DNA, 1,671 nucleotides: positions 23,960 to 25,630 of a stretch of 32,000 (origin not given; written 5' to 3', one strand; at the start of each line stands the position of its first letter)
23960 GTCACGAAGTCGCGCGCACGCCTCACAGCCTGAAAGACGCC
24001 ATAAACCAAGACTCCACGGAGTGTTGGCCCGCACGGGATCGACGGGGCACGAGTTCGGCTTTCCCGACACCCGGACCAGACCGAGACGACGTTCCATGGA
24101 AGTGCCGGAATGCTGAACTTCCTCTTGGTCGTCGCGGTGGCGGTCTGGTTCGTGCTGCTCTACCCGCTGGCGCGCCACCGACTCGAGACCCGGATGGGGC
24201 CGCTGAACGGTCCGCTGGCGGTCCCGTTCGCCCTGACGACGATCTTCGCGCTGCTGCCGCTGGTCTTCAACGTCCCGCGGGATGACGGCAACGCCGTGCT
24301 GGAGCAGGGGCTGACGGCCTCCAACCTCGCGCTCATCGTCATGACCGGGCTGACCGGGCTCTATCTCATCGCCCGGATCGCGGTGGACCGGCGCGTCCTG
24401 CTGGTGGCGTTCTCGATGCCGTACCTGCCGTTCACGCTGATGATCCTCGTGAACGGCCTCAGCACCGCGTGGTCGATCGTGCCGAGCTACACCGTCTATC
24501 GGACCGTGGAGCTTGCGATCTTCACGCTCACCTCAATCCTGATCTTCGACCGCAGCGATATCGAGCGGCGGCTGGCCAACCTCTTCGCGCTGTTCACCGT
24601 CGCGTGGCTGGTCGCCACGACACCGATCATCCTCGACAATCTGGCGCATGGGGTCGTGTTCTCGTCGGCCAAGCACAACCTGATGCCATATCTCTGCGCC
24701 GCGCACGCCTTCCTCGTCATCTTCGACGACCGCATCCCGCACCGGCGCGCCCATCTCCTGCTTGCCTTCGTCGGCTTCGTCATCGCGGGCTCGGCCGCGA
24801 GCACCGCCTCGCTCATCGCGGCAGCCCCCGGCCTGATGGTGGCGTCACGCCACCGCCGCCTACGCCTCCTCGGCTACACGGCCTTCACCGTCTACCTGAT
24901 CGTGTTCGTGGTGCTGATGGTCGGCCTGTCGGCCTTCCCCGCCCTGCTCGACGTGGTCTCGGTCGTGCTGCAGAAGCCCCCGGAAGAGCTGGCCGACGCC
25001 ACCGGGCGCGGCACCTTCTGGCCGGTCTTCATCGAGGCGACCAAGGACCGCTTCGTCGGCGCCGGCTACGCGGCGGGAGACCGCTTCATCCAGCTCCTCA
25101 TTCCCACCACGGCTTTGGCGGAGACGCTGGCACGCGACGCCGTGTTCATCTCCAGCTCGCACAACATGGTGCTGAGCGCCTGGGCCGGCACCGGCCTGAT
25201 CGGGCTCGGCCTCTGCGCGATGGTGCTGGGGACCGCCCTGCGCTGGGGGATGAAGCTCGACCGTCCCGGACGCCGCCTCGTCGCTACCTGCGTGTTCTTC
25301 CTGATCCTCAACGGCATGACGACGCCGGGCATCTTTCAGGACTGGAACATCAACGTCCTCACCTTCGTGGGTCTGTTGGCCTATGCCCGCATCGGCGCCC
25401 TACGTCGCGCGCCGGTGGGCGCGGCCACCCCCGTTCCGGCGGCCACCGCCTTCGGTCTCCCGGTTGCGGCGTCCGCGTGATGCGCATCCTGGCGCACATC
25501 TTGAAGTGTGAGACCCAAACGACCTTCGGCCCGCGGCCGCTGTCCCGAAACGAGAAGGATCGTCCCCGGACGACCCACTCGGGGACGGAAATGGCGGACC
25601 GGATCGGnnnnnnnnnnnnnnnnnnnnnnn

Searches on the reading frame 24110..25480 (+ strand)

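Call 13: search_protein_families(library=pfam, proteins=[window:24110-25480:+], max_evalue=0.001)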
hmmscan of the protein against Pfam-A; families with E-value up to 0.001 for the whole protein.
window:24110-25480:+ (456 aa): 1 family
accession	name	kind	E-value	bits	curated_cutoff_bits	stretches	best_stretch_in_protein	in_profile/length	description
PF04932.20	Wzy_C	-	5.5e-09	36.4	31.7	1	216-368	3-147/149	O-Antigen ligase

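Call 35: search_protein_families(library=ncbifam, proteins=[window:24110-25480:+], max_evalue=0.1)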
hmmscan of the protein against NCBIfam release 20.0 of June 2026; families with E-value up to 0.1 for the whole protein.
window:24110-25480:+ (456 aa): 0 families
